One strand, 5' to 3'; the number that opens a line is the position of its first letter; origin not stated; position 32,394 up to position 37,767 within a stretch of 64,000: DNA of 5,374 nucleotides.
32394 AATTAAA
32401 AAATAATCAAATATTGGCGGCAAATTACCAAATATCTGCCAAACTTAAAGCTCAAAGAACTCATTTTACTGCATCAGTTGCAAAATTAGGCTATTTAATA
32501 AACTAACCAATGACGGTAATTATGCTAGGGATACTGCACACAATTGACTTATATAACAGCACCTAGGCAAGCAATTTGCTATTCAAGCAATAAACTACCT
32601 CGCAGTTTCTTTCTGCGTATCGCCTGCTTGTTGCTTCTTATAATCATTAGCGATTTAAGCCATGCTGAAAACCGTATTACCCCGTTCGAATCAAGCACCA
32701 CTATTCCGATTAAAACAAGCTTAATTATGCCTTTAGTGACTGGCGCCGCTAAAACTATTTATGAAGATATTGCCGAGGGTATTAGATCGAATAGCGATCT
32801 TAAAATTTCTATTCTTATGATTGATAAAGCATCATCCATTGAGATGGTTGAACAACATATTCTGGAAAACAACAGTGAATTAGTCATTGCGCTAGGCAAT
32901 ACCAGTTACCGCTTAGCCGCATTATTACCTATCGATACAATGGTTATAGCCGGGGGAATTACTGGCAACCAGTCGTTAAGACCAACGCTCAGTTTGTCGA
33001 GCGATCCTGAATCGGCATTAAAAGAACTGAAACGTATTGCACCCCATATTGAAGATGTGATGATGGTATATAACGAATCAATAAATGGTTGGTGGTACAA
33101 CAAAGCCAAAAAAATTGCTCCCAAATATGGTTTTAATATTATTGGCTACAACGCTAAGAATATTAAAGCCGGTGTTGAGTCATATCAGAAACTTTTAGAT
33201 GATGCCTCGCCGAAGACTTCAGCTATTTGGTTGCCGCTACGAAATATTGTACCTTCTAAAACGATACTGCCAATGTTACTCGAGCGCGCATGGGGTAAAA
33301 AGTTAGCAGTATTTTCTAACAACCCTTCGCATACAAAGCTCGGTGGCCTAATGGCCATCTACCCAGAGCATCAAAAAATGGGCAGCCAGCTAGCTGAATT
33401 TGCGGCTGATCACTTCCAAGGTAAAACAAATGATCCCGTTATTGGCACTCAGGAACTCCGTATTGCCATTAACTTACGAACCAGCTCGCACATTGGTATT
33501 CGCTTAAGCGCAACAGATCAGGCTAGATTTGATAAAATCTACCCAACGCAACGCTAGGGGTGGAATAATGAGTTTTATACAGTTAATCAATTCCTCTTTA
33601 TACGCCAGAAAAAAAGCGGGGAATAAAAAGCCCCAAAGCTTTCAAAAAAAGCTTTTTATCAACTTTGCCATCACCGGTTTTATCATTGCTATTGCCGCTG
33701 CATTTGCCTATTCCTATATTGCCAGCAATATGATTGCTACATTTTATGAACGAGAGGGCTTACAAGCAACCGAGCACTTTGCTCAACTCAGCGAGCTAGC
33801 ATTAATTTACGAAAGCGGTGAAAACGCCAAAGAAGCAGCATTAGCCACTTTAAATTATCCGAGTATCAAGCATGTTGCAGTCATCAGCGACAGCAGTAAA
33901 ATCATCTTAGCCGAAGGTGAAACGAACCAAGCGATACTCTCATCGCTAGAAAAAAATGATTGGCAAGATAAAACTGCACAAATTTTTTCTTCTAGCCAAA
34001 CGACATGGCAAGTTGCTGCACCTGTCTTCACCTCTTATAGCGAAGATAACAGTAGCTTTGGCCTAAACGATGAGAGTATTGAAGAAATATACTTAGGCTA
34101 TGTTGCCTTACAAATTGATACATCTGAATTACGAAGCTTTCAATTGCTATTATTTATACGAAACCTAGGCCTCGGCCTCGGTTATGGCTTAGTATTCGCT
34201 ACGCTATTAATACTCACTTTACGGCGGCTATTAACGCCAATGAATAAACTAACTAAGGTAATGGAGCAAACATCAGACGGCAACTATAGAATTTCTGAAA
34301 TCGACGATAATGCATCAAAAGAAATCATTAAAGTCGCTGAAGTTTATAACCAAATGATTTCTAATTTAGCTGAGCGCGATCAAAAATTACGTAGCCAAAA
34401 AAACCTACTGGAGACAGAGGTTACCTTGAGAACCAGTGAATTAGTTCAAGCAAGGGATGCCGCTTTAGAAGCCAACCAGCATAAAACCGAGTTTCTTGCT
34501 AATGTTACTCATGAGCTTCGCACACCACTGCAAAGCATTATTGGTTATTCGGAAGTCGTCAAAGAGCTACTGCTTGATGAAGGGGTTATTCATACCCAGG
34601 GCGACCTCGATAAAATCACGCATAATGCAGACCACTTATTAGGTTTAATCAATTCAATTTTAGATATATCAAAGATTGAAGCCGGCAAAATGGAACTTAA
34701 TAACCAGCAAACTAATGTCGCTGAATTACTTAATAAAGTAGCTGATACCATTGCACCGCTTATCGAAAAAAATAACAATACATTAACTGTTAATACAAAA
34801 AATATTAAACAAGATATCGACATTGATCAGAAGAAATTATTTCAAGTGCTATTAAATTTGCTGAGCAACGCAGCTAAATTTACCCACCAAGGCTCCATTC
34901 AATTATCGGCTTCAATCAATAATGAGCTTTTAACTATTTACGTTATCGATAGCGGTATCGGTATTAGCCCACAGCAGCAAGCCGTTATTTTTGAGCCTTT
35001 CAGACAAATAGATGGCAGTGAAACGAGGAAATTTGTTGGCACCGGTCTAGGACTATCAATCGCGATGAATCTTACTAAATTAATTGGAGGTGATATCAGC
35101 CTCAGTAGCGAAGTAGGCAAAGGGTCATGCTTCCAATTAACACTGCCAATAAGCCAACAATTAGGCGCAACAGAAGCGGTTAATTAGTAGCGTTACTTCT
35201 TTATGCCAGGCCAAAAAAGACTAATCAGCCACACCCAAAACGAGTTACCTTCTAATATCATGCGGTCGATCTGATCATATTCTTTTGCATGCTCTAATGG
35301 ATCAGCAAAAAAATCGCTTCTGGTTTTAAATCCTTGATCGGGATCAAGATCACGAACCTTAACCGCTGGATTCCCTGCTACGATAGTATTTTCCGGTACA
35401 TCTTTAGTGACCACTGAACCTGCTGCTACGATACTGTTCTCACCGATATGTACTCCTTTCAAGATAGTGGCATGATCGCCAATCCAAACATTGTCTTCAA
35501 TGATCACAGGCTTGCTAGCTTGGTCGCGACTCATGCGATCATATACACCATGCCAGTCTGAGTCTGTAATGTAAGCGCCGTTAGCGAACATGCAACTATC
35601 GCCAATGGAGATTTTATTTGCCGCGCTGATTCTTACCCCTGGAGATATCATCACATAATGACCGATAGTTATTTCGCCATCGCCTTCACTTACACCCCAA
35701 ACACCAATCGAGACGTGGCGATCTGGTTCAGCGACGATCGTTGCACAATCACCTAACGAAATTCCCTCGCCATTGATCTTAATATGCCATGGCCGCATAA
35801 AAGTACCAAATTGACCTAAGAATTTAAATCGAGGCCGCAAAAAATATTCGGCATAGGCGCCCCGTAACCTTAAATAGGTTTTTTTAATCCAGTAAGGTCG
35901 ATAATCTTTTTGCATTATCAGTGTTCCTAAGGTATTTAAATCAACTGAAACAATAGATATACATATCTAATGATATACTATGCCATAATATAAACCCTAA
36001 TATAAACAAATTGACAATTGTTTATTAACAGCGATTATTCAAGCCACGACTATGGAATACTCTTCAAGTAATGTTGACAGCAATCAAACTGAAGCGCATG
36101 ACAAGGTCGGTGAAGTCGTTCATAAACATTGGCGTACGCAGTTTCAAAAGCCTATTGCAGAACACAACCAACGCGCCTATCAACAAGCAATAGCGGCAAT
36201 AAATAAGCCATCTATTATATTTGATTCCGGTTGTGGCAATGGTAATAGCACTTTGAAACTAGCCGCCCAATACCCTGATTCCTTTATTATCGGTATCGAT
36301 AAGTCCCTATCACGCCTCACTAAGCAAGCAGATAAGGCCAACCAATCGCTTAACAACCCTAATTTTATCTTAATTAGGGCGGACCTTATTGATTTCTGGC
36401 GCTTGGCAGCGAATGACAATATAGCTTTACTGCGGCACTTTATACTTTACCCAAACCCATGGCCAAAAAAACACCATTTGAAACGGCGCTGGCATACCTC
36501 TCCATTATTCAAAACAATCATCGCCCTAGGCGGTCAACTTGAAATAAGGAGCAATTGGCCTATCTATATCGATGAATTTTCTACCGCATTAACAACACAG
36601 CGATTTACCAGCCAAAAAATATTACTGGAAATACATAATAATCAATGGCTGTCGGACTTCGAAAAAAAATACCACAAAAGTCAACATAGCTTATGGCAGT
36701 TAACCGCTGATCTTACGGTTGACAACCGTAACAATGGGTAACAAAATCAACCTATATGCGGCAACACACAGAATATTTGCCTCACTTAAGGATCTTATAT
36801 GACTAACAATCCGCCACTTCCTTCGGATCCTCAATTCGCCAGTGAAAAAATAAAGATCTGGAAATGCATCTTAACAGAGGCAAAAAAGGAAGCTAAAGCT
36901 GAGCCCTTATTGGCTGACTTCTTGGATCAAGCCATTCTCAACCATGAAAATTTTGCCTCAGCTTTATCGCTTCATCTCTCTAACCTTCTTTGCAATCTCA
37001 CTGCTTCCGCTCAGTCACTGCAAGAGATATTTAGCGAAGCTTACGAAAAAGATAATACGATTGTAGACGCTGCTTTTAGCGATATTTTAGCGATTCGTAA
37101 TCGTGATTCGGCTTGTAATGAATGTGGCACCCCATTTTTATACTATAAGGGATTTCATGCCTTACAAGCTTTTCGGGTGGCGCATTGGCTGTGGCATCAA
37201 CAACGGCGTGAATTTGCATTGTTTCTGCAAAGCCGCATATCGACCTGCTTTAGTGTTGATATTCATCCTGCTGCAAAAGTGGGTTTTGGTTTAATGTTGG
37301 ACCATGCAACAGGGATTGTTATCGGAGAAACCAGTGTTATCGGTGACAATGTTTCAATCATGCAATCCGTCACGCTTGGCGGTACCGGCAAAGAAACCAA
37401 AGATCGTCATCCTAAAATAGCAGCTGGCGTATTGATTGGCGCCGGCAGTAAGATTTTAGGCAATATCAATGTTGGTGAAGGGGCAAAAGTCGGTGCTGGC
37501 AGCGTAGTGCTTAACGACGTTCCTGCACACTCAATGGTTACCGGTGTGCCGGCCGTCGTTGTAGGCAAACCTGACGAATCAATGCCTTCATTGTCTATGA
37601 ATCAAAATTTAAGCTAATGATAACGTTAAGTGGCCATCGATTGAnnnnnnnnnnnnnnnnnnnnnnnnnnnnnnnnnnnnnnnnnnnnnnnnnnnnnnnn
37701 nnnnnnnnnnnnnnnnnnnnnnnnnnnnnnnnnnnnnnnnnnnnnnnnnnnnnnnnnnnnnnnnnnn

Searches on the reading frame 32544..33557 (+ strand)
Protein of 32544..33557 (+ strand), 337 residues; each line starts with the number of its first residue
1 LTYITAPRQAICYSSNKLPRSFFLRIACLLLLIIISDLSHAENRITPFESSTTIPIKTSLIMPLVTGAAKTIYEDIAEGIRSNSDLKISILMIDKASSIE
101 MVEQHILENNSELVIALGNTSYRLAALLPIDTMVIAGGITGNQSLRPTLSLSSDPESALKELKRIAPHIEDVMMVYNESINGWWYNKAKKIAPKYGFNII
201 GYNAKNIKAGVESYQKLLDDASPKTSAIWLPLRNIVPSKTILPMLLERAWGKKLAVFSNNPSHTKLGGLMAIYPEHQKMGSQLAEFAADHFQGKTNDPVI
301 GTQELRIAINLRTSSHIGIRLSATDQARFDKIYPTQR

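Call 96: search_protein_families(library=pfam, proteins=[window:32544-33557:+], max_evalue=0.00001)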
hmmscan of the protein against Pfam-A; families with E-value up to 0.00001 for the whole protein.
window:32544-33557:+ (337 aa): 1 family
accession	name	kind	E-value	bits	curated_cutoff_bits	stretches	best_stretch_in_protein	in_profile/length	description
PF04392.18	ABC_sub_bind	-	3.9e-08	33.3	25.9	1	162-321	124-281/293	ABC transporter substrate binding protein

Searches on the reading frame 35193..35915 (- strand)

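Call 96: search_protein_families(library=pfam, proteins=[window:35193-35915:-], max_evalue=0.00001)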
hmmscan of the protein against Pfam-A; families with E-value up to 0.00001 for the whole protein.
window:35193-35915:- (240 aa): 2 families
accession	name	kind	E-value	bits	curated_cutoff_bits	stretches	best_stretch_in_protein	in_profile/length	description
PF00132.30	Hexapep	-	3e-14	52.4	27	1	137-171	2-36/36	Bacterial transferase hexapeptide (six repeats)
PF14602.12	Hexapep_2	-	1.2e-13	50.9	27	1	136-171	1-34/34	Hexapeptide repeat of succinyl-transferase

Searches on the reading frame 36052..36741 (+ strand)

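Call 96: search_protein_families(library=pfam, proteins=[window:36052-36741:+], max_evalue=0.00001)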
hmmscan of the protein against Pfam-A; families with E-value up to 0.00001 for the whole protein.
window:36052-36741:+ (229 aa): 3 families
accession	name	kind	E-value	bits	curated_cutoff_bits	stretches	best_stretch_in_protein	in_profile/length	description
PF02390.23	Methyltransf_4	-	7.2e-20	71.6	24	1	55-216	4-172/173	Putative methyltransferase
PF24675.1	NpmA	-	3.2e-07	30.3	60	1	33-108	6-82/214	16S rRNA (adenine(1408)-N(1))-methyltransferase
PF13649.12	Methyltransf_25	-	8.5e-06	26.8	27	0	56-114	1-57/97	Methyltransferase domain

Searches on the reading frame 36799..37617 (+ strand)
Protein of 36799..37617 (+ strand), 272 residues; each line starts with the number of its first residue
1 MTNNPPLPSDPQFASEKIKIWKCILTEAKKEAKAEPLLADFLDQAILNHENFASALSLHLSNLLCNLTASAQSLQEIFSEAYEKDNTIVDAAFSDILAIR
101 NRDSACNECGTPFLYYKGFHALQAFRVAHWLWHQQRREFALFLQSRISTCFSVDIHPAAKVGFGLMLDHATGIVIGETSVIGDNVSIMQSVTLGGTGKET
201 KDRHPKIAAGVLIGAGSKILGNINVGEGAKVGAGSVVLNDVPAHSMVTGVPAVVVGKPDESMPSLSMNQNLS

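Call 96: search_protein_families(library=pfam, proteins=[window:36799-37617:+], max_evalue=0.00001)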
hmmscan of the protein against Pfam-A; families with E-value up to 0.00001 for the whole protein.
window:36799-37617:+ (272 aa): 2 families
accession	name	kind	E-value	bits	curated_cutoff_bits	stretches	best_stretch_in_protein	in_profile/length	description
PF06426.19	SATase_N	-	6.1e-34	116.9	21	1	20-124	1-105/105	Serine acetyltransferase, N-terminal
PF00132.30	Hexapep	-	1.8e-09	37.3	27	1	204-238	1-35/36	Bacterial transferase hexapeptide (six repeats)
